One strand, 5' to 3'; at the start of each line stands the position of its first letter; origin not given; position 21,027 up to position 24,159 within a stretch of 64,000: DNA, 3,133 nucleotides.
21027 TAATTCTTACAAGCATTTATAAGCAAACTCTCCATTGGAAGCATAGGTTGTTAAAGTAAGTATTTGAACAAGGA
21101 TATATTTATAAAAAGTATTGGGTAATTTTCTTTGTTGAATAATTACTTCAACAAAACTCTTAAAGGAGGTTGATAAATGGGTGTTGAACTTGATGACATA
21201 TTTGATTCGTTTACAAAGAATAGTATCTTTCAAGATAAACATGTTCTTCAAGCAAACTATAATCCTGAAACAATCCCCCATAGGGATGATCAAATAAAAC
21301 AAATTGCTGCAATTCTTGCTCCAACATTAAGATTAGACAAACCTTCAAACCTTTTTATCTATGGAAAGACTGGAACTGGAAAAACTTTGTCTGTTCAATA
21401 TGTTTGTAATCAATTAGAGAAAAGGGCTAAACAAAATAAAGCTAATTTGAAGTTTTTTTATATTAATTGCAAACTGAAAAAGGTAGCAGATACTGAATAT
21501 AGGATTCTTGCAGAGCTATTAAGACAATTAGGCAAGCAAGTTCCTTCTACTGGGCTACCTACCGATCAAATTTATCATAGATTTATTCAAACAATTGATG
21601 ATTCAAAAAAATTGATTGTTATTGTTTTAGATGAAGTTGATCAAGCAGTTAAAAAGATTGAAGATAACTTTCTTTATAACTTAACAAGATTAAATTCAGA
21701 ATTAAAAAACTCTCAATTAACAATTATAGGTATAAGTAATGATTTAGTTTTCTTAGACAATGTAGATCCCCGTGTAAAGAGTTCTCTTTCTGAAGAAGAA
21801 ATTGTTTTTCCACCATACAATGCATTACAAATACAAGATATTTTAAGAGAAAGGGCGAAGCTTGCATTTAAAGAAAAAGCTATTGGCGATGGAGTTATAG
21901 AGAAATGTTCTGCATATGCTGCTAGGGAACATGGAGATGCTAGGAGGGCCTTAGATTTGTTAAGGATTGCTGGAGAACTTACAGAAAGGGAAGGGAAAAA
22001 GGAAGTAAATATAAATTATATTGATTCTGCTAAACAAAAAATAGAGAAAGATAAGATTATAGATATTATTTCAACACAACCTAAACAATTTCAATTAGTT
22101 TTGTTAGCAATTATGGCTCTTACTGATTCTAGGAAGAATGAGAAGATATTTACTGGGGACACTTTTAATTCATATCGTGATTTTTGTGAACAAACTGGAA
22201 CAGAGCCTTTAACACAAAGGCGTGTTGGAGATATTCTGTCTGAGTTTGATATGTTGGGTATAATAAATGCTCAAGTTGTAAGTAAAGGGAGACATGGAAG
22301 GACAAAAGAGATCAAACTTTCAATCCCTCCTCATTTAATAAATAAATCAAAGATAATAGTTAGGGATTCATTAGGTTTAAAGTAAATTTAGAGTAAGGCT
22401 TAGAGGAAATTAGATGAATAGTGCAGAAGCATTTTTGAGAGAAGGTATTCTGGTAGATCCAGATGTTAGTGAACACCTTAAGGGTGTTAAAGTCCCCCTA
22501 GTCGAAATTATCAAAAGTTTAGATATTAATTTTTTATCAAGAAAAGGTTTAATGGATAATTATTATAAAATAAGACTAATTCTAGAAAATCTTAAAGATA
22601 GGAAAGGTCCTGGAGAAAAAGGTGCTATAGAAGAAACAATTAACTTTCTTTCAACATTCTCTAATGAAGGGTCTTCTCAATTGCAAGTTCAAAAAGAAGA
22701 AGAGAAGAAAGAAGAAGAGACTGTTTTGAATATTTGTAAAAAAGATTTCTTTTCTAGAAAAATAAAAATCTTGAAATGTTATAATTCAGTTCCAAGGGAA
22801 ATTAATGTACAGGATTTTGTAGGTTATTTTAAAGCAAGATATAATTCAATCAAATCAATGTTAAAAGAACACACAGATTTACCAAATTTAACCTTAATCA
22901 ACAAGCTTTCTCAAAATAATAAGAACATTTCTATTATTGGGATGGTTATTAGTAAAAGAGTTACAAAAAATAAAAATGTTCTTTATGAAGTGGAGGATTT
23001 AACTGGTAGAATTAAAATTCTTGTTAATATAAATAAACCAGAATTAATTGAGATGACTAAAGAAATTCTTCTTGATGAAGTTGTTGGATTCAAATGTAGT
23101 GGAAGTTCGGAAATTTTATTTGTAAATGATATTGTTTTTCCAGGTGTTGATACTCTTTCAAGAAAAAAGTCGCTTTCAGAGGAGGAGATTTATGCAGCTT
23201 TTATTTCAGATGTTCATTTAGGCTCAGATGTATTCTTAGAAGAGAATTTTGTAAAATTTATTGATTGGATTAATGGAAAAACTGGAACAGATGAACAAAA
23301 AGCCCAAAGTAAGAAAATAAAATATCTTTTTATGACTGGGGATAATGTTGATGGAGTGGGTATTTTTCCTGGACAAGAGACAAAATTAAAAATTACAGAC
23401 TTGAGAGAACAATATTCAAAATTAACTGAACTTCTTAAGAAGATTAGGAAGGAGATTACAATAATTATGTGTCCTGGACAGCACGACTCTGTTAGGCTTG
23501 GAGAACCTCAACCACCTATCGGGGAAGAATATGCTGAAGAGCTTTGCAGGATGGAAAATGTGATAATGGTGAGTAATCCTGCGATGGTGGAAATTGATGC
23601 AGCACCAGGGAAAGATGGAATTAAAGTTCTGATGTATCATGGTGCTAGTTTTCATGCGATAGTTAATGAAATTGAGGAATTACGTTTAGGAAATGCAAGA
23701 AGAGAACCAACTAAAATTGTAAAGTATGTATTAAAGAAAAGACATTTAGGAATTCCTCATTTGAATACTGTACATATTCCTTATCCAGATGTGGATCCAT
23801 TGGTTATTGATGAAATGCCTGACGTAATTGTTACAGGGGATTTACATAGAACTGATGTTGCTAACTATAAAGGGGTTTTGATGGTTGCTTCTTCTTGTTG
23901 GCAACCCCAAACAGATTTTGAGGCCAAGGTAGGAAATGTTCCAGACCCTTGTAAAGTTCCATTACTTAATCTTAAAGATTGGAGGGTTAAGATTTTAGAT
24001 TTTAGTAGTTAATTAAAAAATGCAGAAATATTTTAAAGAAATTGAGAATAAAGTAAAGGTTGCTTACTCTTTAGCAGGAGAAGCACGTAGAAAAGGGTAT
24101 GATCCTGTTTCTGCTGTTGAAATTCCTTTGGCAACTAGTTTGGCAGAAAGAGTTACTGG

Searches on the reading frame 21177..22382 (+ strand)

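Call 34: search_protein_families(library=pfam, proteins=[window:21177-22382:+], max_evalue=0.001)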
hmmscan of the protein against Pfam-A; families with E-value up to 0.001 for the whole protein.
window:21177-22382:+ (402 aa): 14 families
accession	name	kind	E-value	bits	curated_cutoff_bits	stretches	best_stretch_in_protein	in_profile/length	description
PF09079.17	Cdc6_C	-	4.2e-28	97.6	25.1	1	297-389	2-94/96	CDC6, C terminal winged helix domain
PF22703.2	Cdc6_lid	-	4e-24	84.7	27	1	220-287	1-68/68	Cdc6 AAA+ ATPase-type lid domain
PF13401.12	AAA_22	-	1.1e-12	48.8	27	1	56-185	5-122/130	AAA domain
PF13191.12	AAA_16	-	2.8e-10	41.4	32.6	1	34-158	3-145/167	AAA ATPase domain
PF00004.35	AAA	-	1.4e-08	35.7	21.2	1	60-210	2-128/131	ATPase family associated with various cellular activities (AAA)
PF01637.24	ATPase_2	-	1.9e-08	34.9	33.2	1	51-181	15-148/225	ATPase domain predominantly from Archaea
PF24883.2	NPHP3_N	-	8e-08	33.1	24.8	1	56-141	22-99/164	Nephrocystin 3, N-terminal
PF22606.2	Cdc6-ORC-like_ATPase_lid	-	1e-06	29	27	1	214-272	1-59/60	Cdc6/ORC-like, ATPase lid domain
PF05621.17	TniB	-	9.7e-06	25.6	22.4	1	50-179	29-156/189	Bacterial TniB protein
PF05729.18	NACHT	-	1.3e-05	25.6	26.7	1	59-161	3-97/167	NACHT domain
PF25201.1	nSTAND6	-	0.00016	22.2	27.7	1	50-134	12-91/148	Novel STAND NTPase 6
PF07693.20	KAP_NTPase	-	0.0002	21.1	20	0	39-186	4-156/293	KAP family P-loop domain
PF00270.35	DEAD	-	0.00027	21.1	26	0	51-173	12-146/167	DEAD/DEAH box helicase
PF09848.15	SLFN-g3_helicase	-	0.00054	19.8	24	1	58-161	3-95/354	Schlafen group 3, DNA/RNA helicase domain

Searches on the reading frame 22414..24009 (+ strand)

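Call 34: search_protein_families(library=pfam, proteins=[window:22414-24009:+], max_evalue=0.001)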
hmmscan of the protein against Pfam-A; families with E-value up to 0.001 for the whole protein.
window:22414-24009:+ (532 aa): 2 families
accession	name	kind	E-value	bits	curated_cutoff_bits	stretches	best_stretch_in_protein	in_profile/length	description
PF04042.21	DNA_pol_E_B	-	5.3e-16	59.1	29.1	1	262-478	2-205/210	DNA polymerase alpha/epsilon subunit B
PF00149.33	Metallophos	-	3.4e-08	34.6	21.5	1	262-479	4-190/191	Calcineurin-like phosphoesterase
